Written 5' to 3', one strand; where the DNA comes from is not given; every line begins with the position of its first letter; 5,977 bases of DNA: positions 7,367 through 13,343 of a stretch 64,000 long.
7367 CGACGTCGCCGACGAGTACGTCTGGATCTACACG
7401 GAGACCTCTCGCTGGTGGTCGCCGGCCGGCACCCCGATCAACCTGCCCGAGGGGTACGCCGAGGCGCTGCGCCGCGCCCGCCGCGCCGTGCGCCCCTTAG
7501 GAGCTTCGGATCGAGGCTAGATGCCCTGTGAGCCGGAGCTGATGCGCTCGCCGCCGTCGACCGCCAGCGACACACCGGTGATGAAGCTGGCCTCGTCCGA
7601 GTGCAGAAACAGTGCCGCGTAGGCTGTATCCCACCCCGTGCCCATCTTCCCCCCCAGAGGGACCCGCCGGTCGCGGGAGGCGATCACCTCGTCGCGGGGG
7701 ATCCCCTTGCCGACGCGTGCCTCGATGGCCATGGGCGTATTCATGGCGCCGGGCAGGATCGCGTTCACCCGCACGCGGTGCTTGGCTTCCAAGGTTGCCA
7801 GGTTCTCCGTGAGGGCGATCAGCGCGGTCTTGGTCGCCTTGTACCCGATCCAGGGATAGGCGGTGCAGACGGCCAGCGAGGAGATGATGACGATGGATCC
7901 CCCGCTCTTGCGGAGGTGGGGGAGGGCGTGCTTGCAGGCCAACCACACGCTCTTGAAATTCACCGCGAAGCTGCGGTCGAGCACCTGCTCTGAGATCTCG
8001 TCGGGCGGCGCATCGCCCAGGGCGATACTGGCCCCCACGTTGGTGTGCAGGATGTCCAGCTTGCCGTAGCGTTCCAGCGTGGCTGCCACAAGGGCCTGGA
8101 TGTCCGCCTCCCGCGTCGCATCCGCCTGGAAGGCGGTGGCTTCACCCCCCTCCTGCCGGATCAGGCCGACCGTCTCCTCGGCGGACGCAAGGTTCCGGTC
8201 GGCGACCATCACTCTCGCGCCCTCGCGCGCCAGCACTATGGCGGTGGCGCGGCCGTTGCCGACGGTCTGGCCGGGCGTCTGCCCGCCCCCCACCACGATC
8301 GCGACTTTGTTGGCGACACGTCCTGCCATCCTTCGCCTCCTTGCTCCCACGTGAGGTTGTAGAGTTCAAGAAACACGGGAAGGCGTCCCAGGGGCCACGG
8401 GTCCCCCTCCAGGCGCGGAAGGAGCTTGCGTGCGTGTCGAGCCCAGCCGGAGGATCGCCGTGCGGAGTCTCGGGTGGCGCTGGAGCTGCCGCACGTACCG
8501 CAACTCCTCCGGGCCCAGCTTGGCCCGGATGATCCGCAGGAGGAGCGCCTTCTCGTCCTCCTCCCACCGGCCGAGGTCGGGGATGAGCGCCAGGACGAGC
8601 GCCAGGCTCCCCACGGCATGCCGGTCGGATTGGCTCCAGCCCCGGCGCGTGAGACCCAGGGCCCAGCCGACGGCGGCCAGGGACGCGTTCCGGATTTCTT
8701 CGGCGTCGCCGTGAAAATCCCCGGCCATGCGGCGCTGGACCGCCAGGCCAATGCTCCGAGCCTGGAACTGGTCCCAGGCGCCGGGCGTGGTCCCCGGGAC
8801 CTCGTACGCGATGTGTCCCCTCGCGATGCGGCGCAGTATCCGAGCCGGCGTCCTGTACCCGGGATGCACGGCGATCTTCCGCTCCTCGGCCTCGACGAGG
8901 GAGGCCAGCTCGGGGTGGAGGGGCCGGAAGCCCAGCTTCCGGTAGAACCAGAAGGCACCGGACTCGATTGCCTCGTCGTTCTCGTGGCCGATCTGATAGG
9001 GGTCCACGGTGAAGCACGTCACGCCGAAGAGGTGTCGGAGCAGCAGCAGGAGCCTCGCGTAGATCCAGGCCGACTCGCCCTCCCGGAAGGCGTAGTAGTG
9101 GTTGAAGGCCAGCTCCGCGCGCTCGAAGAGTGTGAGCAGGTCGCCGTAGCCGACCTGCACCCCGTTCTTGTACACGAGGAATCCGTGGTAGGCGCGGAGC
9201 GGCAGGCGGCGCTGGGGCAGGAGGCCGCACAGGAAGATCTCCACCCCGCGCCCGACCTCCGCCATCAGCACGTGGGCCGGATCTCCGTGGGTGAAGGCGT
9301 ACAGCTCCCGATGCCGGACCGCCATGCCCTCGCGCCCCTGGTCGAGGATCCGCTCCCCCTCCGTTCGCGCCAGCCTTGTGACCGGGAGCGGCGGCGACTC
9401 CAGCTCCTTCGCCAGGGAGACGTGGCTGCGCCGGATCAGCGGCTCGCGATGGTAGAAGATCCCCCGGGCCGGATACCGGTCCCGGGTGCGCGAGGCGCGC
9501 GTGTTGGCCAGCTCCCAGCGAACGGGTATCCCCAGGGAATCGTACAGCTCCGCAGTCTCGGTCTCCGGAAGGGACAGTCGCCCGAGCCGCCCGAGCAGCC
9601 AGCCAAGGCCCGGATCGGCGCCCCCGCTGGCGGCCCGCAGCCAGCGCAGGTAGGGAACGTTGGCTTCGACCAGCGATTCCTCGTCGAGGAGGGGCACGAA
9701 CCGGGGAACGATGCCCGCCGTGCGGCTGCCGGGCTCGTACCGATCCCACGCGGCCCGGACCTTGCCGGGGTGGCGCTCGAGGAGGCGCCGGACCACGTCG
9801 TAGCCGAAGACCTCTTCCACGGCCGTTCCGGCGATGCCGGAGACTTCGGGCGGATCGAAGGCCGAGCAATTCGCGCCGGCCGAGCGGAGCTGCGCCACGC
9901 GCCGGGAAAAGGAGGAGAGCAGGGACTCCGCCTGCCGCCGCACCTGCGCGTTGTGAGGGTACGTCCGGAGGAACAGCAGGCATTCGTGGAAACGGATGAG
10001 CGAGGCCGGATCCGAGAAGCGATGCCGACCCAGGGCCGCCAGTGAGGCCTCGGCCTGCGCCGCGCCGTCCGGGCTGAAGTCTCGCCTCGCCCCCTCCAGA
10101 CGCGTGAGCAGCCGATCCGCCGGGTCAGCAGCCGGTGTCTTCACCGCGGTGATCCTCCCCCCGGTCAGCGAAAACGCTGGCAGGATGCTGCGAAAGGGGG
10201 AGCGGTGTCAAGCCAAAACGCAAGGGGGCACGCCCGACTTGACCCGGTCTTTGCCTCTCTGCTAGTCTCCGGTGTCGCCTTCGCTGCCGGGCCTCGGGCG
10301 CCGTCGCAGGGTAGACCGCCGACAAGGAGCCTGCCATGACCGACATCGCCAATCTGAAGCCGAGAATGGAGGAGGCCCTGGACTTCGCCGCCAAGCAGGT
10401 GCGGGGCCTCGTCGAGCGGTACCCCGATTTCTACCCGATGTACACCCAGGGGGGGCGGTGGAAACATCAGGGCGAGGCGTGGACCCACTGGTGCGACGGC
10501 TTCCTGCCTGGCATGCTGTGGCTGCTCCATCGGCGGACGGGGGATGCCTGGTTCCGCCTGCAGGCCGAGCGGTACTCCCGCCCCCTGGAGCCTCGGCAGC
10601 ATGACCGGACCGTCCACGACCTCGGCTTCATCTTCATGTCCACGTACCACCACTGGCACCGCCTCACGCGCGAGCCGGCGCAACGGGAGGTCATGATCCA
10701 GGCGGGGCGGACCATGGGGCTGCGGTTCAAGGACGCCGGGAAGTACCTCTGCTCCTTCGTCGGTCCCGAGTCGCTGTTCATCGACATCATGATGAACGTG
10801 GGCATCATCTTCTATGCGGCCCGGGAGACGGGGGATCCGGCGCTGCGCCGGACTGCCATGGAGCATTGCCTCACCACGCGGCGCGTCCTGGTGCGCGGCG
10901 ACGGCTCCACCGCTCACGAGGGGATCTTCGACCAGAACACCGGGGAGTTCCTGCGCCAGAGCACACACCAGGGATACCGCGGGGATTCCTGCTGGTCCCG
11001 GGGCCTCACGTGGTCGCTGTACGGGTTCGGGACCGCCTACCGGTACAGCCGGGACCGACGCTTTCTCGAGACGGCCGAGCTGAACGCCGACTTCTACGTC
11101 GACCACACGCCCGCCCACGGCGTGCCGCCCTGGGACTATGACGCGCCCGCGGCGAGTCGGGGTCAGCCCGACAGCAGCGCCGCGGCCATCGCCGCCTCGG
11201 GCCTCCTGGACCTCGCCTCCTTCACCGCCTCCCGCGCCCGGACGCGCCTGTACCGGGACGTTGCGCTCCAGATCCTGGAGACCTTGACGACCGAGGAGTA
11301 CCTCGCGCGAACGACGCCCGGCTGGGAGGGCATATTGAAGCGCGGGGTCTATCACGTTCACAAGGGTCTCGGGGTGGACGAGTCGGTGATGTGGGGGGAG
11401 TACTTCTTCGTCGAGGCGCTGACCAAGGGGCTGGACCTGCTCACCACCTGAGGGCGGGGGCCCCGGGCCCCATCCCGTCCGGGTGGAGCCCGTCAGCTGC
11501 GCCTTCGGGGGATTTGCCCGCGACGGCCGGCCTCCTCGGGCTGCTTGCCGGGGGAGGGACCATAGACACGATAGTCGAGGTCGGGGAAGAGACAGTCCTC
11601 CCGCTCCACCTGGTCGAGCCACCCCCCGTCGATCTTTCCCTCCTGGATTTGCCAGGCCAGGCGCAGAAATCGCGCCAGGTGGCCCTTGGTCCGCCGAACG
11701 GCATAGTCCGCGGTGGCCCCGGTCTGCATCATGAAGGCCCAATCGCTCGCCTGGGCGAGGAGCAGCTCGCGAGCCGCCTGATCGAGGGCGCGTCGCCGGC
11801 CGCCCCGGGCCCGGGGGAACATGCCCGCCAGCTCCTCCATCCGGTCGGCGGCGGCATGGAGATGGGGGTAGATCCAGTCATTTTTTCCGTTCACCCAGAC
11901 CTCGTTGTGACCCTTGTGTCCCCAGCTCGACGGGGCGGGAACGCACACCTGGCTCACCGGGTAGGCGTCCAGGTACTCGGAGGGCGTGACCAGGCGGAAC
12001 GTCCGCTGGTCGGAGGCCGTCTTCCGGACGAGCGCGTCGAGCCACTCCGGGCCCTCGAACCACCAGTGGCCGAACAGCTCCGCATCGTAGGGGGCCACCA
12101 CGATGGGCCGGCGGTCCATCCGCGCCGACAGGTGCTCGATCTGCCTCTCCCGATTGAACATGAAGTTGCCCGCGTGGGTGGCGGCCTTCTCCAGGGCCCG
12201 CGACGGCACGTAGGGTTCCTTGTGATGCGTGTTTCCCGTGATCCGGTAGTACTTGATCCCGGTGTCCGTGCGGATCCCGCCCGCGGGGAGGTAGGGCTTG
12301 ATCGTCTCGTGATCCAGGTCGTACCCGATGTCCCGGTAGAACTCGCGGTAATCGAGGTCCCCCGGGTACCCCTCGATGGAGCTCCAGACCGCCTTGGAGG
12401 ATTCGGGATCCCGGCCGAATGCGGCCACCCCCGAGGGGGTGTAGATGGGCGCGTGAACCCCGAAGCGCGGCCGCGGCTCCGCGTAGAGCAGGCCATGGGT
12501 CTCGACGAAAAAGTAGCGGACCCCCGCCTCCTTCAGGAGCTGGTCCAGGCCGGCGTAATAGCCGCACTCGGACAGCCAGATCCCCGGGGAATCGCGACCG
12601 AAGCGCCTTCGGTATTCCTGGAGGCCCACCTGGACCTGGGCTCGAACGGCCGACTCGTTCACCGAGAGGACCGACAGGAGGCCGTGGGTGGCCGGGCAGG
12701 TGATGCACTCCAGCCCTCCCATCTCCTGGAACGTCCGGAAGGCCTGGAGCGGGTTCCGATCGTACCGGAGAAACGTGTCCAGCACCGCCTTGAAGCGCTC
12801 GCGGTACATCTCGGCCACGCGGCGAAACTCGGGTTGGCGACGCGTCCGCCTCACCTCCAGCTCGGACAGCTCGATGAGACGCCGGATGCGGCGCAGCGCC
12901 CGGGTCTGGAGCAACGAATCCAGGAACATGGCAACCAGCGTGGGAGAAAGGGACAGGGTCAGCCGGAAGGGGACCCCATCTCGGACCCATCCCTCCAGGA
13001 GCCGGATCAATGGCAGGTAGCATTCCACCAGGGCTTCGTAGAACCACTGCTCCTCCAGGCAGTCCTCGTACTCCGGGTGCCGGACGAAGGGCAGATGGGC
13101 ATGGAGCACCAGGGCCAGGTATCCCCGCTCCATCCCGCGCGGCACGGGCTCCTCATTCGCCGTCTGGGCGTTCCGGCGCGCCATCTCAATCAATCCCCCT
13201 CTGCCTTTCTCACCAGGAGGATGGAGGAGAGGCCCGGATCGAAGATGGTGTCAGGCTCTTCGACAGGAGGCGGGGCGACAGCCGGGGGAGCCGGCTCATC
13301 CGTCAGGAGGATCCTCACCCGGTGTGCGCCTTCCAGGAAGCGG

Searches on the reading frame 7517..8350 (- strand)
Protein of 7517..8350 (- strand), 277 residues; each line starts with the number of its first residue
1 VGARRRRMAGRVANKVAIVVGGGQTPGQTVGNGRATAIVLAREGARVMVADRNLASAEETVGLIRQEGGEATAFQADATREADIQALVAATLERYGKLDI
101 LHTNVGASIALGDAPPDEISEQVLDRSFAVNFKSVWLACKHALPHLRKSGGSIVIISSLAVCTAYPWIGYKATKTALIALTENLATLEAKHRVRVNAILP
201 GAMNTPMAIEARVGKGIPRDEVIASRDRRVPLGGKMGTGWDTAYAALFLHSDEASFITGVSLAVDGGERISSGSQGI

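Call 61: search_protein_families(library=pfam, proteins=[window:7517-8350:-], max_evalue=0.00001)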
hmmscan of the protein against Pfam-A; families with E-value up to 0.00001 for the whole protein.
window:7517-8350:- (277 aa): 2 families
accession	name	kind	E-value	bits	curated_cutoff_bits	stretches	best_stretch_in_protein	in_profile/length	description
PF13561.12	adh_short_C2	-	1.5e-49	169.2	27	1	33-267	9-234/236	Enoyl-(Acyl carrier protein) reductase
PF00106.31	adh_short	-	1.6e-43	148.9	26.6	1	15-211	1-190/195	short chain dehydrogenase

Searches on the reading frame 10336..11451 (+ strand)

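Call 61: search_protein_families(library=pfam, proteins=[window:10336-11451:+], max_evalue=0.00001)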
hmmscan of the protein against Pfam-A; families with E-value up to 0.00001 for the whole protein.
window:10336-11451:+ (371 aa): 1 family
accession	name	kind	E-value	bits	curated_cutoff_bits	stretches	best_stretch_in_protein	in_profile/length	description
PF07470.19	Glyco_hydro_88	-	1.2e-08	34.8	26.6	1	45-254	22-227/352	Glycosyl Hydrolase Family 88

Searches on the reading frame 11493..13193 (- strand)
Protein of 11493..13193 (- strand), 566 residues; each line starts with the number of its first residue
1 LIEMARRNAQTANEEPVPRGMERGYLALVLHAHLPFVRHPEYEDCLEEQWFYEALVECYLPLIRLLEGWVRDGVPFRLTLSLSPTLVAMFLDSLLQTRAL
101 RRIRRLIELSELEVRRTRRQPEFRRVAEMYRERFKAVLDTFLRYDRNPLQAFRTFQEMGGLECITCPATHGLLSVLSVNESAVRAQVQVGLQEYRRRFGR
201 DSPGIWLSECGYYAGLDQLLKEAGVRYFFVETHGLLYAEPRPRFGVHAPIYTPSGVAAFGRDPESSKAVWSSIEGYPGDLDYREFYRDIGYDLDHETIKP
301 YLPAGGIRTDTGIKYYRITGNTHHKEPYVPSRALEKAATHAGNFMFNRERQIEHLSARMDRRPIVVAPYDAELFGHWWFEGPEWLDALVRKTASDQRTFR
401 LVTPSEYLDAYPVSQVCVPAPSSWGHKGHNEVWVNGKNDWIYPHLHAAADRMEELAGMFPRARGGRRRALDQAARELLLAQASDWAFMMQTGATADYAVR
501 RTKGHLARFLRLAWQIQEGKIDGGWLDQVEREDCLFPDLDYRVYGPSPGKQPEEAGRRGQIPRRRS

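Call 61: search_protein_families(library=pfam, proteins=[window:11493-13193:-], max_evalue=0.00001)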
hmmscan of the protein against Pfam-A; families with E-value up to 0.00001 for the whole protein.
window:11493-13193:- (566 aa): 2 families
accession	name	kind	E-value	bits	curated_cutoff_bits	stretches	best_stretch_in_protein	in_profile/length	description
PF09210.16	BE_C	-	1.3e-37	128.6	25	1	444-544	1-101/101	1,4-alpha-glucan branching enzyme, C-terminal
PF03065.20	Glyco_hydro_57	-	4.7e-27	95.5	21.2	1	27-414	1-285/291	Glycosyl hydrolase family 57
